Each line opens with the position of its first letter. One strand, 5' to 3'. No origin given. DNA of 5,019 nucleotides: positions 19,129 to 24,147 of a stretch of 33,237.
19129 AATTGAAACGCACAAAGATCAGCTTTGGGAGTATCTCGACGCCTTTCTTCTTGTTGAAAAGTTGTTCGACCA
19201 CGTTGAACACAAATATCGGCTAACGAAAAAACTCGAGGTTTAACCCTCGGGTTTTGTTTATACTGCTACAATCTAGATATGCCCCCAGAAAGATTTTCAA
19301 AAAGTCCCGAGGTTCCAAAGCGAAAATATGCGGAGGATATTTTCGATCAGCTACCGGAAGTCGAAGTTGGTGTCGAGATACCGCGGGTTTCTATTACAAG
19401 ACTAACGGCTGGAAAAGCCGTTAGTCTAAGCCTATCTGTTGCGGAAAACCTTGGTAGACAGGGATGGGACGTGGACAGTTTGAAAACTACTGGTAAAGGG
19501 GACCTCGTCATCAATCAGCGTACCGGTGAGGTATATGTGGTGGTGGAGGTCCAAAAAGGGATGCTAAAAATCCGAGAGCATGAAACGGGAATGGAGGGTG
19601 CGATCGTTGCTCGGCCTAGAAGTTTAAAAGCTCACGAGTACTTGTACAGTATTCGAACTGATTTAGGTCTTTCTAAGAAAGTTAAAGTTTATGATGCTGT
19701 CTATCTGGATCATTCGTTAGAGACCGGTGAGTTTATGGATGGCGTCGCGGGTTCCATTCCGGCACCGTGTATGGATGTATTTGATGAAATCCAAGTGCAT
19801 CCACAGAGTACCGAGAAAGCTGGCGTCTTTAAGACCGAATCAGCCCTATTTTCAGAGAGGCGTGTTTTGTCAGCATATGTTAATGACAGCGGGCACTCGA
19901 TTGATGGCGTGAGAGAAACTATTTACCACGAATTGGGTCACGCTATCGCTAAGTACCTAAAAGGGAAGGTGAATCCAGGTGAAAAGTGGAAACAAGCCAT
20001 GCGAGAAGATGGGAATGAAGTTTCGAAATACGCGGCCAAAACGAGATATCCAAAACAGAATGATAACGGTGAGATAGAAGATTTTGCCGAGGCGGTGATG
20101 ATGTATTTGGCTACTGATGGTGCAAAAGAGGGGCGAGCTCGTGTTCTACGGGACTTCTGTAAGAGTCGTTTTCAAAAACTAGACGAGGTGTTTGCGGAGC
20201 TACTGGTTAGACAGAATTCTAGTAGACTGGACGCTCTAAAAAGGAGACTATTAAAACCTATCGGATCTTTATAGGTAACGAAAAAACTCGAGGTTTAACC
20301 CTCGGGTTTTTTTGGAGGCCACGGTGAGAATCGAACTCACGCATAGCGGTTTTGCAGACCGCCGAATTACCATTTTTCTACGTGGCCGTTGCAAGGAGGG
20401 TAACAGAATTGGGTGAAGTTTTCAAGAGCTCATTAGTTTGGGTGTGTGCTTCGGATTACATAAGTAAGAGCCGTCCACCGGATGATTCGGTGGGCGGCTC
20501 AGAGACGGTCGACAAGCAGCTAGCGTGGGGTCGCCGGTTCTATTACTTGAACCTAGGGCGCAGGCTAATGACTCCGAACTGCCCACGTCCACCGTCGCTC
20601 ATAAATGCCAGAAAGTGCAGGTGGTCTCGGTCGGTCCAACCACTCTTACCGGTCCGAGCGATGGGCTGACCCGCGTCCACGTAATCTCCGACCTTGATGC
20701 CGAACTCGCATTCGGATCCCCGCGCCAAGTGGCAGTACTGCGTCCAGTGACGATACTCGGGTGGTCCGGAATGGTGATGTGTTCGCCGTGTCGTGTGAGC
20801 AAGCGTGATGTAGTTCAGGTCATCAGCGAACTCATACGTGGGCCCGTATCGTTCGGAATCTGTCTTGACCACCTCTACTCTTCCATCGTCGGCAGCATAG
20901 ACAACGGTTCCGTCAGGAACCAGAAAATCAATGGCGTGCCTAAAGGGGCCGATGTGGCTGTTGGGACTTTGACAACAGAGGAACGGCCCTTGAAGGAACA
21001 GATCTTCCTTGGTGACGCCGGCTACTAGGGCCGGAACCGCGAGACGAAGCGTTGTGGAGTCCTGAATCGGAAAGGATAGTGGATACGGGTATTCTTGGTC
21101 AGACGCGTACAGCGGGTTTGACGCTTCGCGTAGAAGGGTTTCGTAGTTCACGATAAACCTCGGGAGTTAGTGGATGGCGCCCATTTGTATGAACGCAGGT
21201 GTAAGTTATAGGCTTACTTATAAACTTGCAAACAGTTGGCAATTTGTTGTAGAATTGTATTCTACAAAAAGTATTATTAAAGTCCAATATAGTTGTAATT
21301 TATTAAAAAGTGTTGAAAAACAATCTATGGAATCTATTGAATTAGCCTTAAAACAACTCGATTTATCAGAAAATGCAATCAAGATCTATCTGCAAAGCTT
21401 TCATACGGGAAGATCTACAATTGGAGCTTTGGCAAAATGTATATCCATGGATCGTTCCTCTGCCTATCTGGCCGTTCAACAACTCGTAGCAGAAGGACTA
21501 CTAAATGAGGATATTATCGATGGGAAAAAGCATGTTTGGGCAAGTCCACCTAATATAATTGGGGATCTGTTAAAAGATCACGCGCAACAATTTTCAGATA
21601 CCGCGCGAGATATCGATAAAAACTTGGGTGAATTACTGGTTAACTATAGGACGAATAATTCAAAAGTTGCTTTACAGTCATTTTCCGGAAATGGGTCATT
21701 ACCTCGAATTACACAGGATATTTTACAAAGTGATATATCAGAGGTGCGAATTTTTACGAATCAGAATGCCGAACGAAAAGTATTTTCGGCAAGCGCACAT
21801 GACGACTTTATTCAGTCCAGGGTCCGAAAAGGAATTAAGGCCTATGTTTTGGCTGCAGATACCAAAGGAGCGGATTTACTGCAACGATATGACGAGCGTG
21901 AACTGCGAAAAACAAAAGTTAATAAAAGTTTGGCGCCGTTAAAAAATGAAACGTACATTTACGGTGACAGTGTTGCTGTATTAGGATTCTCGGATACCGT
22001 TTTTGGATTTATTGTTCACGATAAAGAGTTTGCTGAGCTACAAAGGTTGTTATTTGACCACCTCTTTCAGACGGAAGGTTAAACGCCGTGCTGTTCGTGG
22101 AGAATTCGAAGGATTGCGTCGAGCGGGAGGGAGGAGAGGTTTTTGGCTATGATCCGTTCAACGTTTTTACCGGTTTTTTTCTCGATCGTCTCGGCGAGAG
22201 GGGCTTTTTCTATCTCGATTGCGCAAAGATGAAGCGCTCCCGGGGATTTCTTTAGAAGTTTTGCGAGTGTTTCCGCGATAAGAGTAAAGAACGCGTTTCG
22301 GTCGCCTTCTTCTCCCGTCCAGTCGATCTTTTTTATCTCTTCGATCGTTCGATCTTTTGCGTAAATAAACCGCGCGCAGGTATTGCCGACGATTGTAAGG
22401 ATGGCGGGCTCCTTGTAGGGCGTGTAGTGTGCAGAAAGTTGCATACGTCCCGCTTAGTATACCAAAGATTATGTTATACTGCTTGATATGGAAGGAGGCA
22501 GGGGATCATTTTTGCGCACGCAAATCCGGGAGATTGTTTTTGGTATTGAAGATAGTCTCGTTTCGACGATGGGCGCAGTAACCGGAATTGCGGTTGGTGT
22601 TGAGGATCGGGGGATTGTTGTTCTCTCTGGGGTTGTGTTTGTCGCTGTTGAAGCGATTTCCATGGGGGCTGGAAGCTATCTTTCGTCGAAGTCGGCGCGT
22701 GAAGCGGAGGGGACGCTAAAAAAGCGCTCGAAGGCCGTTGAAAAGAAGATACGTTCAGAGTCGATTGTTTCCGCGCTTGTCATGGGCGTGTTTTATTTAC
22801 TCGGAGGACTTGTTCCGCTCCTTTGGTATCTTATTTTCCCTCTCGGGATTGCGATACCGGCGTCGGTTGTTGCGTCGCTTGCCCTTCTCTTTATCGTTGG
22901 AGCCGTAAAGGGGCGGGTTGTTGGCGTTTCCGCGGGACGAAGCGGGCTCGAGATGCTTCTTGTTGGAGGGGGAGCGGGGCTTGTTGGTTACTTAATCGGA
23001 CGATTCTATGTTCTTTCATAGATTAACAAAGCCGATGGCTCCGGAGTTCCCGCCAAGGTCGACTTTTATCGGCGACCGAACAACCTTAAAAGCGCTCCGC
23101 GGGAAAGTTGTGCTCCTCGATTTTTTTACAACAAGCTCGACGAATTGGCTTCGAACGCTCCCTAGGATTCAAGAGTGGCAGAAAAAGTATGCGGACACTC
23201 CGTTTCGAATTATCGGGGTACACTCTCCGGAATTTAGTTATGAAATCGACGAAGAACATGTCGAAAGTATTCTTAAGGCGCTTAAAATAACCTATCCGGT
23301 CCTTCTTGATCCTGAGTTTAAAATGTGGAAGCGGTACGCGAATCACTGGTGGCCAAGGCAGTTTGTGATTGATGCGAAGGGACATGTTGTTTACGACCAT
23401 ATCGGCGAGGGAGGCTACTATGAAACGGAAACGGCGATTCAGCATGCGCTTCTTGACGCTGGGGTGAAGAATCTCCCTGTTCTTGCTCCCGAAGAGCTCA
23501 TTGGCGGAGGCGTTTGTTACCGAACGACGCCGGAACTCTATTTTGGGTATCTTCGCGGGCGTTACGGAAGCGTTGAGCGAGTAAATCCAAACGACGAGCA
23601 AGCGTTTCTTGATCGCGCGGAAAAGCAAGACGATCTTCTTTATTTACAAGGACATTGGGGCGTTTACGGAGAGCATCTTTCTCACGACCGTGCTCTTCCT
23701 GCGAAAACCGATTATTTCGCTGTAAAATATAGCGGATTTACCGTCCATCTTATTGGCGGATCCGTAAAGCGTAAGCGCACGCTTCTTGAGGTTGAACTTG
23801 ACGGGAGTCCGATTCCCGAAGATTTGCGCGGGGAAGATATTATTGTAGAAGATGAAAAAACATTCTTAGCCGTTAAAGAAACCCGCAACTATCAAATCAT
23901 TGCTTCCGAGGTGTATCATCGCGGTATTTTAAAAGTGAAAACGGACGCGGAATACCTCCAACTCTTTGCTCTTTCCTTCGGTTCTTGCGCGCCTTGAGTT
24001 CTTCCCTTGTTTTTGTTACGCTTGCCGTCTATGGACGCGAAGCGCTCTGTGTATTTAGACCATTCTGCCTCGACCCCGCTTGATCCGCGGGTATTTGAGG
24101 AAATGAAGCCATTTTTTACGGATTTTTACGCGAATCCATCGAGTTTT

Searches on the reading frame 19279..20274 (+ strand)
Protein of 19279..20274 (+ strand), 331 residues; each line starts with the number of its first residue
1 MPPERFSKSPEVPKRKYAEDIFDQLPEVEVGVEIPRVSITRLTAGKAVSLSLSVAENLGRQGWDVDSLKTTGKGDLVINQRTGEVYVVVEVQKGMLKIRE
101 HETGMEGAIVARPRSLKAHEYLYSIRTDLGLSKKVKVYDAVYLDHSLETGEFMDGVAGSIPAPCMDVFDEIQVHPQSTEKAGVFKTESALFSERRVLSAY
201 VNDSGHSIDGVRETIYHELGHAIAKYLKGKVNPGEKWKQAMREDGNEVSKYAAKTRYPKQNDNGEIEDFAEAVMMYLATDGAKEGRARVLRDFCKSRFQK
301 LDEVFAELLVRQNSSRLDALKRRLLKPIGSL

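Call 40: search_protein_families(library=pfam, proteins=[window:19279-20274:+], max_evalue=0.00001)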
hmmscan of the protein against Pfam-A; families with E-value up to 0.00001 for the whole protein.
window:19279-20274:+ (331 aa): 0 families

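Call 86: search_protein_families(library=pfam, proteins=[window:19279-20274:+], max_evalue=0.001)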
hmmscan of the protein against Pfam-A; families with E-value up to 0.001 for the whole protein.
window:19279-20274:+ (331 aa): 2 families
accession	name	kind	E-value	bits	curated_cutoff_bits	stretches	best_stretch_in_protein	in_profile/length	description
PF07737.17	ATLF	-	0.00031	20.9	27.4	1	199-283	97-176/193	Anthrax toxin lethal factor, N- and C-terminal domain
PF10263.15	SprT-like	-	0.00032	20.9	25.6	1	196-249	47-100/108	SprT-like family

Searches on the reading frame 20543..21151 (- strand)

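Call 86: search_protein_families(library=pfam, proteins=[window:20543-21151:-], max_evalue=0.001)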
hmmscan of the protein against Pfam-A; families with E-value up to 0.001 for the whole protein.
window:20543-21151:- (202 aa): 1 family
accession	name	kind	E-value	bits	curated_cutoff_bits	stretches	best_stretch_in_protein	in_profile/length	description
PF01551.29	Peptidase_M23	-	1.9e-13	50.9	28.7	1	72-180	4-85/96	Peptidase family M23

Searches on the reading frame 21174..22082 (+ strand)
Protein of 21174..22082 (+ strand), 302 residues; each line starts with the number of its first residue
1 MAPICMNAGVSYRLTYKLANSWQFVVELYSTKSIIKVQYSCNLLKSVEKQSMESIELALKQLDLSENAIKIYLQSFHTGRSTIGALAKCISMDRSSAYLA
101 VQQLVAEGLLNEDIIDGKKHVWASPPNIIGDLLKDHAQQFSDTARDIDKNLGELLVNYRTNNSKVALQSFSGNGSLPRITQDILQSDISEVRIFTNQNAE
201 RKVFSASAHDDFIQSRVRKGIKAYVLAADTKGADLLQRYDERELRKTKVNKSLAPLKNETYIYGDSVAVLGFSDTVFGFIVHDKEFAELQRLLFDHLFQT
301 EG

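Call 86: search_protein_families(library=pfam, proteins=[window:21174-22082:+], max_evalue=0.001)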
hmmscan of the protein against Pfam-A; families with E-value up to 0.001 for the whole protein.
window:21174-22082:+ (302 aa): 1 family
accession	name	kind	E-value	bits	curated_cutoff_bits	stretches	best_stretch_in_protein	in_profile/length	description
PF01978.25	TrmB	-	5.5e-06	26.6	25.6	1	59-111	1-53/68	Sugar-specific transcriptional regulator TrmB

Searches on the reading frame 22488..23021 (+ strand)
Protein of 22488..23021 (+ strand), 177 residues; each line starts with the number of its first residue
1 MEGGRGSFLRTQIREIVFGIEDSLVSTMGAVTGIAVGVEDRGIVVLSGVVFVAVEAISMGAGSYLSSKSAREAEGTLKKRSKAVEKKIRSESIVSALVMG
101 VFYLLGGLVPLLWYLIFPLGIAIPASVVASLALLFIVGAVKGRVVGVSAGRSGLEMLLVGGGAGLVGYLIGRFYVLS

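Call 86: search_protein_families(library=pfam, proteins=[window:22488-23021:+], max_evalue=0.001)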
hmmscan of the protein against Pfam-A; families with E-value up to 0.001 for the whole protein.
window:22488-23021:+ (177 aa): 1 family
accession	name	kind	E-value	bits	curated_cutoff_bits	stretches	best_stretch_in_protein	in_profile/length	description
PF01988.24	VIT1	-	8.5e-30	104.6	28.1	2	90-172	131-214/214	VIT family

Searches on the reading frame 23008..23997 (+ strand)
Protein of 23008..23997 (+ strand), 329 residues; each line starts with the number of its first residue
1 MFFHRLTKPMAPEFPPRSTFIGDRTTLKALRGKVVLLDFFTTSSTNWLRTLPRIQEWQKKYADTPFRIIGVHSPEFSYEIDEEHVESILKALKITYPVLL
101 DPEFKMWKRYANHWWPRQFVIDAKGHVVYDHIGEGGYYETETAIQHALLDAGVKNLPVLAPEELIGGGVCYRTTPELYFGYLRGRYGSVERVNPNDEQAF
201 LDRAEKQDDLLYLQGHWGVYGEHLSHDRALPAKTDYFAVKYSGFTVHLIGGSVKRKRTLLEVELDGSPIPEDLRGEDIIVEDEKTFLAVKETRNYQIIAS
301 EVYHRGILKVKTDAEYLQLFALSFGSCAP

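Call 86: search_protein_families(library=pfam, proteins=[window:23008-23997:+], max_evalue=0.001)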
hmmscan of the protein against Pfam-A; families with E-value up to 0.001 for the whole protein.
window:23008-23997:+ (329 aa): 4 families
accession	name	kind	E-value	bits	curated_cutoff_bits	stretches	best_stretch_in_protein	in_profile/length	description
PF17991.7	Thioredoxin_10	-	9.1e-14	52.6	27.1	1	174-325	1-142/142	Thioredoxin like C-terminal domain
PF08534.16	Redoxin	-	6.6e-10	39.4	26.6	1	22-134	18-135/148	Redoxin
PF00578.27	AhpC-TSA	-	2e-09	37.9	26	1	12-129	6-123/124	AhpC/TSA family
PF13905.12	Thioredoxin_8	-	2e-05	25.2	27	1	32-127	1-94/94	Thioredoxin-like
